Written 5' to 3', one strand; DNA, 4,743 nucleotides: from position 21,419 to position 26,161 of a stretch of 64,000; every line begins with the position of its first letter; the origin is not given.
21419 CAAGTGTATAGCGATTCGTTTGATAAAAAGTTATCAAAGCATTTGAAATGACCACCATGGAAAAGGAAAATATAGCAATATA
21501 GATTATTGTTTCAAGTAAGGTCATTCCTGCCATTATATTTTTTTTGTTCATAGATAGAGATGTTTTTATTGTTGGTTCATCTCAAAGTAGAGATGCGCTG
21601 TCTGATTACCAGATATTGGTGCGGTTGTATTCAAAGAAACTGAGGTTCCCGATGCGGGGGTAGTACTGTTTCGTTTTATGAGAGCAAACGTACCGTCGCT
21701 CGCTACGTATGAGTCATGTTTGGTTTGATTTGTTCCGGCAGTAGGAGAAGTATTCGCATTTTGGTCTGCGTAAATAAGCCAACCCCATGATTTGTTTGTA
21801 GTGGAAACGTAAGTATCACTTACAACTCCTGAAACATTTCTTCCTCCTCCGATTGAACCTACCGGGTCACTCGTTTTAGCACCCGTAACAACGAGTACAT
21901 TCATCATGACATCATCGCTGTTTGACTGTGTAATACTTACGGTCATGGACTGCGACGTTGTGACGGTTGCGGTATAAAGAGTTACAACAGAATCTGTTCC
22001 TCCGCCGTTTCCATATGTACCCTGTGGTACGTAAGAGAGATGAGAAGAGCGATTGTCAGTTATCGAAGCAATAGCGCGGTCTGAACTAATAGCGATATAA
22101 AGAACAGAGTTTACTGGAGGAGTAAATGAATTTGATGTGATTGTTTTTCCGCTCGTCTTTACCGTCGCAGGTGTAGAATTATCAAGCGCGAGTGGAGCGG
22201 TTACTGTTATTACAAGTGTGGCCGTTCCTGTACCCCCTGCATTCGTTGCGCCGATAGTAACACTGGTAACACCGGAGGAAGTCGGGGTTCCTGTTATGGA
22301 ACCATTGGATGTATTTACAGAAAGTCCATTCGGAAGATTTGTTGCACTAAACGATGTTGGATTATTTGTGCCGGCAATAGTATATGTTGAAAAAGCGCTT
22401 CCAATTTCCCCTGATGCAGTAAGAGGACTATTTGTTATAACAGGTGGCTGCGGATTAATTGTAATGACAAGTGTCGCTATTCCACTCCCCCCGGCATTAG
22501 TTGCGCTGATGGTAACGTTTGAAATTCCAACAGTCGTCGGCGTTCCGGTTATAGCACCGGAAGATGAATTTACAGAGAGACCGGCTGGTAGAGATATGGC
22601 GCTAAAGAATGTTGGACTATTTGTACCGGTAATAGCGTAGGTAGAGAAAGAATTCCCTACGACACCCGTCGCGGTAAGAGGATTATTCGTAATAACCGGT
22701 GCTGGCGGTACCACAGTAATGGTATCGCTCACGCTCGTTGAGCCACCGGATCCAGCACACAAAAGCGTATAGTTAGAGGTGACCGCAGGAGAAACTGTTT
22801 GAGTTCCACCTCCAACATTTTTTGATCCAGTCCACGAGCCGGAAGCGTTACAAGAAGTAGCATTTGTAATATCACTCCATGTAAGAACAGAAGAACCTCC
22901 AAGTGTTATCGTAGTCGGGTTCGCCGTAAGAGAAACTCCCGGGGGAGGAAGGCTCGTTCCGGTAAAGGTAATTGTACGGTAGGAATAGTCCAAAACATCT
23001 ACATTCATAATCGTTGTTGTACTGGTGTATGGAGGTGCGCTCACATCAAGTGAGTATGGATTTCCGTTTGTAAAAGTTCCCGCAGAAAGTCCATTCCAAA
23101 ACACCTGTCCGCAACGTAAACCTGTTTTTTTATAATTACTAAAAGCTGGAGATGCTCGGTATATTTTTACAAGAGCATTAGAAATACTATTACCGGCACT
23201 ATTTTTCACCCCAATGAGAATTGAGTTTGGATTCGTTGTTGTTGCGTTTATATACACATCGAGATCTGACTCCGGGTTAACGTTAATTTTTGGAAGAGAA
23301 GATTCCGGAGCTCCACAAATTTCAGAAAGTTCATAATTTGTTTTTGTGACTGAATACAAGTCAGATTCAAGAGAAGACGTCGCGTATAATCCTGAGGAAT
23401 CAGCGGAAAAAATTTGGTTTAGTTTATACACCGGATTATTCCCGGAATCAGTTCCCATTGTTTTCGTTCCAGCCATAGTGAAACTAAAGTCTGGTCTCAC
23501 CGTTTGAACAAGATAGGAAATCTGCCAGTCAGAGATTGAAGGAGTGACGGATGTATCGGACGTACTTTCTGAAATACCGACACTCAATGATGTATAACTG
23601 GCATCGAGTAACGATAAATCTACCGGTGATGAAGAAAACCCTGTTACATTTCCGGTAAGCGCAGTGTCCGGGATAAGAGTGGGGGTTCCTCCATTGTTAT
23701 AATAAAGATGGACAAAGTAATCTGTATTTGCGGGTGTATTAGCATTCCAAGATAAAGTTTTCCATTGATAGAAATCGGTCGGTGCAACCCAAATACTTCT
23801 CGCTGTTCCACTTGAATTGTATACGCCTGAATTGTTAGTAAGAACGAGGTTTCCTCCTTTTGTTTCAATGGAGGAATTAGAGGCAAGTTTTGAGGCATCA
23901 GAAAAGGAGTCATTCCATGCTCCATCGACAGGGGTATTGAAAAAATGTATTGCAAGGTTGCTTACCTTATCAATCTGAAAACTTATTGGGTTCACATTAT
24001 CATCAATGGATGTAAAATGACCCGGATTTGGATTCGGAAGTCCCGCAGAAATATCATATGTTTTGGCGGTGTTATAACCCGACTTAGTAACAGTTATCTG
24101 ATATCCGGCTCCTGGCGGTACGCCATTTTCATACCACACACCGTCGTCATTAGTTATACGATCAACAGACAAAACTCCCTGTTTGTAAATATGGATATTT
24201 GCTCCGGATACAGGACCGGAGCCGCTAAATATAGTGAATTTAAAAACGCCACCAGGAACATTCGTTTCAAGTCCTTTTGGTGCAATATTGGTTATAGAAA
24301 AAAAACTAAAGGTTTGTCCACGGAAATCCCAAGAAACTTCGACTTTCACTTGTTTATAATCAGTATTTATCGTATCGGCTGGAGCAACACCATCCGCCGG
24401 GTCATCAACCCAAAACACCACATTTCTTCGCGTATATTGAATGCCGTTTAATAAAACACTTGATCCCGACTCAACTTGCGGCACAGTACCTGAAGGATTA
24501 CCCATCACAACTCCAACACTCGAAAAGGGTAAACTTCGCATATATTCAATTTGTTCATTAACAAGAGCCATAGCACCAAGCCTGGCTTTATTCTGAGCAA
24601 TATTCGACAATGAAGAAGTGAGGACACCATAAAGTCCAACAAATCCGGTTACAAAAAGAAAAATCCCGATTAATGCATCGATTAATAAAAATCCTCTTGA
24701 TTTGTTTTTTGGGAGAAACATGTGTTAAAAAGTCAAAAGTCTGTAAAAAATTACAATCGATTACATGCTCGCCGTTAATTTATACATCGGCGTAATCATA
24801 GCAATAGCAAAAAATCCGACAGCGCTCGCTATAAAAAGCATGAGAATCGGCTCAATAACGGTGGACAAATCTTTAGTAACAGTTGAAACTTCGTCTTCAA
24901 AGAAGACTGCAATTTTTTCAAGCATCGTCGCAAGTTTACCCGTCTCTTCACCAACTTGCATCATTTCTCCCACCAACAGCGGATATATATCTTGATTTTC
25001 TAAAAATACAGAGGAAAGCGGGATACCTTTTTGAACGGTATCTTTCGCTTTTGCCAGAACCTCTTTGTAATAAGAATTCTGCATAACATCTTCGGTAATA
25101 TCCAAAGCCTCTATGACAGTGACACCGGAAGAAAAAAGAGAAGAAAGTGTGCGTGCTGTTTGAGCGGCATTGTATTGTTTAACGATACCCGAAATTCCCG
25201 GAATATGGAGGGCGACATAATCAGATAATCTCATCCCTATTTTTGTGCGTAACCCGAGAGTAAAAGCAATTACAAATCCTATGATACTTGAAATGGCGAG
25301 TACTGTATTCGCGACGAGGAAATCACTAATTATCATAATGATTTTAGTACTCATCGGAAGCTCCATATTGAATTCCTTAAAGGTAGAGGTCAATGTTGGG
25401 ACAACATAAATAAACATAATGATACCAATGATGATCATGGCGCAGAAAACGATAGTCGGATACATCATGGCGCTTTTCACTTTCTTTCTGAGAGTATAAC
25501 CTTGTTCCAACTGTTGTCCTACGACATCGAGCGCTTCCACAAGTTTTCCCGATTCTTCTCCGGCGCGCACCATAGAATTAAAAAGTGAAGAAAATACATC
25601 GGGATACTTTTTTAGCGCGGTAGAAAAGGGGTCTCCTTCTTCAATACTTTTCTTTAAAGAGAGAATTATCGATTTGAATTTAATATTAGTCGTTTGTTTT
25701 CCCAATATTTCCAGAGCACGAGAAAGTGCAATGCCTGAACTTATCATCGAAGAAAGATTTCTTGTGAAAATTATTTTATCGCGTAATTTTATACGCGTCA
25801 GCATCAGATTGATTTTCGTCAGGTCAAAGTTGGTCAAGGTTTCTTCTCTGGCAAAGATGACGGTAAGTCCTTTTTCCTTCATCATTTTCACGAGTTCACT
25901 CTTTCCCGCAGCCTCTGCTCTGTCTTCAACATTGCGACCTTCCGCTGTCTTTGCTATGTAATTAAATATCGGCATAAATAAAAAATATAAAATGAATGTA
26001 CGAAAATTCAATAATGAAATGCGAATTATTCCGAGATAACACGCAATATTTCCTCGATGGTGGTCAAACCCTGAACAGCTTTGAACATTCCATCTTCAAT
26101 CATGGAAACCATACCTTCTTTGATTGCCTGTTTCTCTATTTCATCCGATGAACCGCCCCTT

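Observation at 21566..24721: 1051-aa pilin-like giant with tandem Ig-like adhesin repeats encoded inside a pilB-pilC operon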

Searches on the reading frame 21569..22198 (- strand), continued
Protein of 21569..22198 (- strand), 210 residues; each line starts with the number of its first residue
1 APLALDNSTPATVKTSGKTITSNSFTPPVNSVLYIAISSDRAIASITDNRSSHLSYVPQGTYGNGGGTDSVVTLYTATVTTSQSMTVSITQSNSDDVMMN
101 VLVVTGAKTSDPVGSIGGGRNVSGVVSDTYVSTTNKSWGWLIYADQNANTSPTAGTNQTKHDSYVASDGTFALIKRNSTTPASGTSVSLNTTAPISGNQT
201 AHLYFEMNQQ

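Call 65: find_encoding_contigs(protein=P0116, flank=8000, max_places=1)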
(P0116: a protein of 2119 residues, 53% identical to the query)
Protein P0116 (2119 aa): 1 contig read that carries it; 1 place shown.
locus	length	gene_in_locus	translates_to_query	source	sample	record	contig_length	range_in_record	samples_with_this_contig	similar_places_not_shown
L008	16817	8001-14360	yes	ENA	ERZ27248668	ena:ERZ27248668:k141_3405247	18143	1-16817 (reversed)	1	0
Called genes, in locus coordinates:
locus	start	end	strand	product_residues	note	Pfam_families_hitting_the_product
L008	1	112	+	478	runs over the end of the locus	?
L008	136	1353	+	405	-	PF00482:T2SSF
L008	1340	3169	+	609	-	PF13620:CarboxypepD_reg (faint), PF17802:SpaA (faint), PF13715:CarbopepD_reg_2 (faint)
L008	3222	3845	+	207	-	-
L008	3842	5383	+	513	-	-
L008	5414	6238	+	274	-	PF00121:TIM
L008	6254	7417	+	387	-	PF00162:PGK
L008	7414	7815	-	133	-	PF11969:DcpS_C, PF01230:HIT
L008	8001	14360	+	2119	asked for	PF16656:Pur_ac_phosph_N, PF13313:DUF4082, PF00041:fn3, PF18370:RGI_lyase (faint), PF00041:fn3 (weak)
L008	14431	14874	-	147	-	-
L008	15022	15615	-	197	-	PF00196:GerE, PF13384:HTH_23 (weak)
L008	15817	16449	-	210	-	PF25186:Tad4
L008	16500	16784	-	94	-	-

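Call 76: find_encoding_contigs(protein=P0143, flank=8000, max_places=1)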
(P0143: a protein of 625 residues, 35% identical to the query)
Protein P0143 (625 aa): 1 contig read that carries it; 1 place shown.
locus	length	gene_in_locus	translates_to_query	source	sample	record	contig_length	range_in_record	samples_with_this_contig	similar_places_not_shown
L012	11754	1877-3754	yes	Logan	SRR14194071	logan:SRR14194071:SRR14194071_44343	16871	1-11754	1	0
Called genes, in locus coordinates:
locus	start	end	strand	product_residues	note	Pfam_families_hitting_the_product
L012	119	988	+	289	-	-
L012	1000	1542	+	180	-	-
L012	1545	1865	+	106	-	-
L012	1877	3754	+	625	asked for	-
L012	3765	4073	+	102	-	-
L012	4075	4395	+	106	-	-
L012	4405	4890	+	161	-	-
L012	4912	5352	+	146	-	-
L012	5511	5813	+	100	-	-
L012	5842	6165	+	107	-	-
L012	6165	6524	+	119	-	-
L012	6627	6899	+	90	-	-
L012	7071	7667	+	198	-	-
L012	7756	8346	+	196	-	-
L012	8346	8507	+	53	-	-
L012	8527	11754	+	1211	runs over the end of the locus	PF10145:PhageMin_Tail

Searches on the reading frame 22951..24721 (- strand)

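Call 69: search_protein_families(library=pfam, alignment_id=A3, max_evalue=0.01)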
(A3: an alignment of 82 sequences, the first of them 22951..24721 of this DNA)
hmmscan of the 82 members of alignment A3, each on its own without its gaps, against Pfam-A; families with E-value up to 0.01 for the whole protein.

A. member 1, window:22951-24721:- (590 aa): 1 family
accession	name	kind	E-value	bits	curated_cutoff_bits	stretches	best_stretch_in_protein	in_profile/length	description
PF13620.12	CarboxypepD_reg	-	1.5e-06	28.9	32.3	1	169-225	11-70/82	Carboxypeptidase regulatory-like domain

B. families by the number of members that match (of 82 scanned): 15 families
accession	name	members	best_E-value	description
PF13620.12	CarboxypepD_reg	82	2.8e-18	Carboxypeptidase regulatory-like domain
PF07963.17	N_methyl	51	1.3e-08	Prokaryotic N-terminal methylation motif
PF17802.7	SpaA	33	1.9e-10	Prealbumin-like fold domain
PF13715.12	CarbopepD_reg_2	30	1.8e-08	CarboxypepD_reg-like domain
PF17210.9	SdrD_B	12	5.5e-11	SdrD B-like domain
PF02369.22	Big_1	11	5e-05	Bacterial Ig-like domain (group 1)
PF08308.17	PEGA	7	5.9e-05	PEGA domain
PF24107.1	DUF7382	5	0.00046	Domain of unknown function (DUF7382)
PF17789.7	MG4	2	0.0006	Macroglobulin domain MG4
PF11974.14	bMG3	2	0.0037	Bacterial alpha-2-macroglobulin MG3 domain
PF24025.1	Ig_DR_A0283-like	1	0.004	DR_A0283-like, Ig-like domain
PF03903.18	Phage_T4_gp36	1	0.0055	Phage T4 tail fibre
PF01788.22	PsbJ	1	0.0058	PsbJ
PF16030.10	GD_N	1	0.0065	Serine protease gd N-terminus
PF12733.13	Cadherin-like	1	0.0088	Cadherin-like beta sandwich domain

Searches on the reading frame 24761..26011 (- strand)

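Call 5: search_protein_families(library=pfam, proteins=[window:24761-26011:-], max_evalue=0.01)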
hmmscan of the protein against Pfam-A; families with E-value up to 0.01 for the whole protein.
window:24761-26011:- (416 aa): 1 family
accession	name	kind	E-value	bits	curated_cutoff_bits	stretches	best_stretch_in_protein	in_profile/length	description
PF00482.28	T2SSF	-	1.7e-59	199.7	25.2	2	82-205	1-125/125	Type II secretion system (T2SS), protein F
